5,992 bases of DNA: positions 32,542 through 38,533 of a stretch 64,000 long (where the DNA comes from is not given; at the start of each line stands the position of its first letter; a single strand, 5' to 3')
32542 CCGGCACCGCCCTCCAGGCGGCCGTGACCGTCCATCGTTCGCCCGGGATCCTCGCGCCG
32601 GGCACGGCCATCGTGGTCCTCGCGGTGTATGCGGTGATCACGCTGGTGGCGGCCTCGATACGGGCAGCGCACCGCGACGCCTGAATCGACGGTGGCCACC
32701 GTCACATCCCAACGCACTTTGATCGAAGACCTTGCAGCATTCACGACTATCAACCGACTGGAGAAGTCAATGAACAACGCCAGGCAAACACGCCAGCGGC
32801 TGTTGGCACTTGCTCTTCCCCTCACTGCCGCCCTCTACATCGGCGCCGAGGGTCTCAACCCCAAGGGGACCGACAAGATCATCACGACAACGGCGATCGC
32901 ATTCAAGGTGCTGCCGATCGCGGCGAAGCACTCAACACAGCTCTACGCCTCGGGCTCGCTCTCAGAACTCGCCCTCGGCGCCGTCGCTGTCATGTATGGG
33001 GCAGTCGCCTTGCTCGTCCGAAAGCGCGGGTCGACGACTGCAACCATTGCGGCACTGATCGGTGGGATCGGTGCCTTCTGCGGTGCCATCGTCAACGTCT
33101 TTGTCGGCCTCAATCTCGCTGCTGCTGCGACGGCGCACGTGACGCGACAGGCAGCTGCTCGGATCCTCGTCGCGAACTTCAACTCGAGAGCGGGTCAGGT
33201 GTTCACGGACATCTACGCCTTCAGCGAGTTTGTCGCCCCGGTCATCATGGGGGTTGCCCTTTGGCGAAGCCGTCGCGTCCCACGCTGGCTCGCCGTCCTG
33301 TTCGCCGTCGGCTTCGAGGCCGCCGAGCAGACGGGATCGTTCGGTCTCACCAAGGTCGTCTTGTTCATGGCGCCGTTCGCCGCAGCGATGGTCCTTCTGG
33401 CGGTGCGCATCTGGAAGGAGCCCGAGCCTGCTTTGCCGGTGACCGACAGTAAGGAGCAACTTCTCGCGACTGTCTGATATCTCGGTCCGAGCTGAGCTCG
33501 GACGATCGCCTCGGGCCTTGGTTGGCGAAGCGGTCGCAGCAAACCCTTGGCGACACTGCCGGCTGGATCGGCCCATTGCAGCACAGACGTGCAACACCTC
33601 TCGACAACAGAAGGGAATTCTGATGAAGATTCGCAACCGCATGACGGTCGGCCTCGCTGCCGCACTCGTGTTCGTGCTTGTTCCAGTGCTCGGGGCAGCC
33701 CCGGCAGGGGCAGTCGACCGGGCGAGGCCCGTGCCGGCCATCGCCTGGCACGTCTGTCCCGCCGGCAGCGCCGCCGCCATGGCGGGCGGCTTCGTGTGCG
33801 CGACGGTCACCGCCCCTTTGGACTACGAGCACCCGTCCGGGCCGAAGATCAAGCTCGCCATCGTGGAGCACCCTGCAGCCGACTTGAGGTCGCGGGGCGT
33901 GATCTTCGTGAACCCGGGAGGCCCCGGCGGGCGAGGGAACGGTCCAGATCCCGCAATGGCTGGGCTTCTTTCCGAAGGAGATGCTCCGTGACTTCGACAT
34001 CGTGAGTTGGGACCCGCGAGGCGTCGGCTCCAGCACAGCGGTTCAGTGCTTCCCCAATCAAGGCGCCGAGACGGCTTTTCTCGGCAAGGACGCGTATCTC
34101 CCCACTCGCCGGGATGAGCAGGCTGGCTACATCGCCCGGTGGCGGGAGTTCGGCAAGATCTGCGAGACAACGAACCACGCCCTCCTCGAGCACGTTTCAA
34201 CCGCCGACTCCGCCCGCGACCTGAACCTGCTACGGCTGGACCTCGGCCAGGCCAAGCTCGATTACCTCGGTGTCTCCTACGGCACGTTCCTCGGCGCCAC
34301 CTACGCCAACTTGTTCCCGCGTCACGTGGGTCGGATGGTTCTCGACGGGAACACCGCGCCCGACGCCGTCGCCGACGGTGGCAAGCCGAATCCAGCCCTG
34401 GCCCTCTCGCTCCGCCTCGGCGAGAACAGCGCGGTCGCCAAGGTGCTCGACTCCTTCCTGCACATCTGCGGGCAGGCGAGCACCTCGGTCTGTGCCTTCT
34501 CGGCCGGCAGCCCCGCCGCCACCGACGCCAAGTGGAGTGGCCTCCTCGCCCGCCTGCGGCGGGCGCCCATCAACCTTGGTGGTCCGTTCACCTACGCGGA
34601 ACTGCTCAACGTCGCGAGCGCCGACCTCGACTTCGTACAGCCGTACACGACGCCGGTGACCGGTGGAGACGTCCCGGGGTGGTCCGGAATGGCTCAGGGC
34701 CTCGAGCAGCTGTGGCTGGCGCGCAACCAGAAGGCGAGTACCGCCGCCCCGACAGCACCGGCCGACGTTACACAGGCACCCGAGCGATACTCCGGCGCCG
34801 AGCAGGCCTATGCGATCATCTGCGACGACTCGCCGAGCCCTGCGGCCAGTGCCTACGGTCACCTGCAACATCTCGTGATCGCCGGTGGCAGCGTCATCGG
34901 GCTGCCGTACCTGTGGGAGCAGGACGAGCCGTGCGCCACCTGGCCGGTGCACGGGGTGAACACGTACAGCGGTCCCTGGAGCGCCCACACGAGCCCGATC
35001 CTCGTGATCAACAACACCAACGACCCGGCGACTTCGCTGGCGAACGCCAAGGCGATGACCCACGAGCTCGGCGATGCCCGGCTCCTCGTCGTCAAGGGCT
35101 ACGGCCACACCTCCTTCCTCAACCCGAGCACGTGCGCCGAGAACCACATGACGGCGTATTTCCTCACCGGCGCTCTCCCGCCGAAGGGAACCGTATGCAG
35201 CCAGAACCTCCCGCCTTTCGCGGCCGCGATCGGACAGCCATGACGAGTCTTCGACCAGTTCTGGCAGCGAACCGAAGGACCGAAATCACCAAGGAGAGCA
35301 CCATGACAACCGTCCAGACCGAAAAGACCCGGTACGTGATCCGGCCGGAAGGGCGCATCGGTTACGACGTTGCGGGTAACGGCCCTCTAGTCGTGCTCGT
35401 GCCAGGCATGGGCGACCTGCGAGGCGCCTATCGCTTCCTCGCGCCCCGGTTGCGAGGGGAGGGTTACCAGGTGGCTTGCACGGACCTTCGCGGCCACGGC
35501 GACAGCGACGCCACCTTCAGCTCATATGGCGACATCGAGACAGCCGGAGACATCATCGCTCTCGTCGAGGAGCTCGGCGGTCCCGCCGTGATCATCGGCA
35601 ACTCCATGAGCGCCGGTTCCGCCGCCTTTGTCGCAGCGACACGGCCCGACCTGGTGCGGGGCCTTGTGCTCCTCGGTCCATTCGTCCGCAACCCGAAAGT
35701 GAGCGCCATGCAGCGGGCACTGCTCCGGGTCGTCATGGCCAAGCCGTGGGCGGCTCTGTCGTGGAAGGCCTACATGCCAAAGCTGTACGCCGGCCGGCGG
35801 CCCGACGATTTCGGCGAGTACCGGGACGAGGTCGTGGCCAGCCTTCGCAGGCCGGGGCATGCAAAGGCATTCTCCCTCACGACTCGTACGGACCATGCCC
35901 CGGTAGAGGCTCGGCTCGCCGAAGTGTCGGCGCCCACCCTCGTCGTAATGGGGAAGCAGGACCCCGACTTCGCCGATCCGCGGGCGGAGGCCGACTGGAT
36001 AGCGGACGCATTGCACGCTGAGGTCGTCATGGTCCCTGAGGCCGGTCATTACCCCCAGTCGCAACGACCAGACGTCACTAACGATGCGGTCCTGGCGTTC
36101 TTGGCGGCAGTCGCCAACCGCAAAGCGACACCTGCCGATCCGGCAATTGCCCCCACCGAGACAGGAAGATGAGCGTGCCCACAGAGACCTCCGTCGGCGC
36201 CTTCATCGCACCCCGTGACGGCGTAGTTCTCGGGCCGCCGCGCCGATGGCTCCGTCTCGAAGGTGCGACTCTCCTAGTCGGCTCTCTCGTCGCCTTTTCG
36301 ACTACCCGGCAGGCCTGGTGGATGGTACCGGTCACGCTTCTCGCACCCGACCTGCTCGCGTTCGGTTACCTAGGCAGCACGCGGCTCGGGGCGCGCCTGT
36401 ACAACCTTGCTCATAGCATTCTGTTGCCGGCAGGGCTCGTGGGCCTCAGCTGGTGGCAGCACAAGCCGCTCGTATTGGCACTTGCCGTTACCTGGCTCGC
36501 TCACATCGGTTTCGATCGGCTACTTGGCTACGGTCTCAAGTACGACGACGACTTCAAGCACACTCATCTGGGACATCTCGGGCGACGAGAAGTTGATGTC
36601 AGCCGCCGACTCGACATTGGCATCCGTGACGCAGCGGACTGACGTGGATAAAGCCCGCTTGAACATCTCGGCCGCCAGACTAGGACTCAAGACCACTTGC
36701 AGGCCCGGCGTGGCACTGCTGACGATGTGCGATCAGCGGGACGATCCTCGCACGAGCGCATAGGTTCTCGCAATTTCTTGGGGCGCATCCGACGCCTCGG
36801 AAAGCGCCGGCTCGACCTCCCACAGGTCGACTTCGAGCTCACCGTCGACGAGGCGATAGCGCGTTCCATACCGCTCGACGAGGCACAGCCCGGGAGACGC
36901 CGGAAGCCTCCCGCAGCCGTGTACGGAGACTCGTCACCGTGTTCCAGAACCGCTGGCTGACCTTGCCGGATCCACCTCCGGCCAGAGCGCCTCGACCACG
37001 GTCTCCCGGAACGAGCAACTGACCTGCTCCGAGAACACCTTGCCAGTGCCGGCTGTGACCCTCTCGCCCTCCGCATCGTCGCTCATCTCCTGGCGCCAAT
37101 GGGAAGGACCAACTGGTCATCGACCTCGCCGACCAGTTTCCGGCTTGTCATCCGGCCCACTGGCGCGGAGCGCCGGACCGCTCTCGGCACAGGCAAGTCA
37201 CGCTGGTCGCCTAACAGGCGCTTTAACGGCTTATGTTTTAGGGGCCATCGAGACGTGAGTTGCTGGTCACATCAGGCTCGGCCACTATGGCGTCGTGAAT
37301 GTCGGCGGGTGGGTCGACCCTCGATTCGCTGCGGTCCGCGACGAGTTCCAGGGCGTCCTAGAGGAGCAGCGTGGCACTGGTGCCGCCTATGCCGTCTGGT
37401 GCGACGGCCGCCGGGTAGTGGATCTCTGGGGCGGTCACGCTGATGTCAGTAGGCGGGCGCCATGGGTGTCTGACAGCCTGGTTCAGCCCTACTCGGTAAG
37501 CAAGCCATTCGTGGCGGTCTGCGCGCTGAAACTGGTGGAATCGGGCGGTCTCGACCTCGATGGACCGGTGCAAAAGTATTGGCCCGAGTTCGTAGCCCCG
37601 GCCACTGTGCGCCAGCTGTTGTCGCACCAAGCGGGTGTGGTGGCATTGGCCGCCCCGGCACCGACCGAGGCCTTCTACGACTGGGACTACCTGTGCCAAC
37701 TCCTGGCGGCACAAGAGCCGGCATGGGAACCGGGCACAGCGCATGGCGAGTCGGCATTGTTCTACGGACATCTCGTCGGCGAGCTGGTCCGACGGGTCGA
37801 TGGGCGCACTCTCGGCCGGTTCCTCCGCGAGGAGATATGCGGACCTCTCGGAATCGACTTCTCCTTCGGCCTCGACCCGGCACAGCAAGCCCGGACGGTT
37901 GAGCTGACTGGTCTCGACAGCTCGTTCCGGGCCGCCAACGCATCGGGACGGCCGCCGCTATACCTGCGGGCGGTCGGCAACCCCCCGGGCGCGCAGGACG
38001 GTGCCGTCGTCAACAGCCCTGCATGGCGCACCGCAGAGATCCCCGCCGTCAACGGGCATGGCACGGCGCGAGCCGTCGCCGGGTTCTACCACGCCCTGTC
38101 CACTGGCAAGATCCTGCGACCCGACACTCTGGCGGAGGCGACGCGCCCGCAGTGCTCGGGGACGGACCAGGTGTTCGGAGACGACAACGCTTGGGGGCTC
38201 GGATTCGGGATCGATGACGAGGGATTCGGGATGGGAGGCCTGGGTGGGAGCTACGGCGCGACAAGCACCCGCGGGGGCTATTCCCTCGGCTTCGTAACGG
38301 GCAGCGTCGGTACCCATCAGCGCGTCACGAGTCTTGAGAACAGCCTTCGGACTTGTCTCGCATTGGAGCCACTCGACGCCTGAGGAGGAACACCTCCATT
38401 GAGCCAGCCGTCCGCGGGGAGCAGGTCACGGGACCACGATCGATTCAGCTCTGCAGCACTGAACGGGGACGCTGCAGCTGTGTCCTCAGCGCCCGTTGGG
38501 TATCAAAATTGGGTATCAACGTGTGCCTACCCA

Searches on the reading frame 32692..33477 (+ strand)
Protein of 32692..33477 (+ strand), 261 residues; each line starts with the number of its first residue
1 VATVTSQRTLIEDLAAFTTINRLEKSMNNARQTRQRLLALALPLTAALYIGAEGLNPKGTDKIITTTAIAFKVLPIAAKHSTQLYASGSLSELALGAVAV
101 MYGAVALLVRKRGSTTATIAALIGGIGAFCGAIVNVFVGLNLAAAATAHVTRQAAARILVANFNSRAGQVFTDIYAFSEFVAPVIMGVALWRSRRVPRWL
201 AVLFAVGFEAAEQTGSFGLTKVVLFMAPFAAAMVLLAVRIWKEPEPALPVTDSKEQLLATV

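Call 99: search_protein_families(library=pfam, proteins=[window:32692-33477:+], max_evalue=0.001)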
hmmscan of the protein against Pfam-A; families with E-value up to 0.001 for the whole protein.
window:32692-33477:+ (261 aa): 1 family
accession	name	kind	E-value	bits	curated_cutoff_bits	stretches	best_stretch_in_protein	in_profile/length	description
PF14329.11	DUF4386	-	8.1e-05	23.1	27.6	1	74-208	34-168/210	Domain of unknown function (DUF4386)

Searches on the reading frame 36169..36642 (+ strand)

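Call 68: search_protein_families(library=pfam, proteins=[window:36169-36642:+], max_evalue=0.01)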
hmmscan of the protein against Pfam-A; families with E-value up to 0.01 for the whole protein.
window:36169-36642:+ (157 aa): 1 family
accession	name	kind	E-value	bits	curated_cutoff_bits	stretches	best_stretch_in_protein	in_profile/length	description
PF14079.11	DUF4260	-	8e-38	129.4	27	1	26-136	2-112/113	Domain of unknown function (DUF4260)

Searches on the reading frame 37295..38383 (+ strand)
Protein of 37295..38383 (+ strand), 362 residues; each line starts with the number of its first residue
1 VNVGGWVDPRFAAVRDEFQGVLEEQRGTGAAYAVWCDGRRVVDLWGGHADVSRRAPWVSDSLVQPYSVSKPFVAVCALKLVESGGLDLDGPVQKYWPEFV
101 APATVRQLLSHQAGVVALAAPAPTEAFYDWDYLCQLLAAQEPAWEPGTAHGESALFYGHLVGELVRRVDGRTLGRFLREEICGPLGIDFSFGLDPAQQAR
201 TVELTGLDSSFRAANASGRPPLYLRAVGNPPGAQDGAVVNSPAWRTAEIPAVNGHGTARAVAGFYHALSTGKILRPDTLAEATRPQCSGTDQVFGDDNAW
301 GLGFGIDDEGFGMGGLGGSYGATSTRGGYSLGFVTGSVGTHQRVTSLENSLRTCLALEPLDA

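Call 68: search_protein_families(library=pfam, proteins=[window:37295-38383:+], max_evalue=0.01)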
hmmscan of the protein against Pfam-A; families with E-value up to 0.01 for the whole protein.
window:37295-38383:+ (362 aa): 1 family
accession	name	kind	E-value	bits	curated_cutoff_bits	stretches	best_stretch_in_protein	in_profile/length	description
PF00144.29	Beta-lactamase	-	2.7e-63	214.6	27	1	15-338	2-311/329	Beta-lactamase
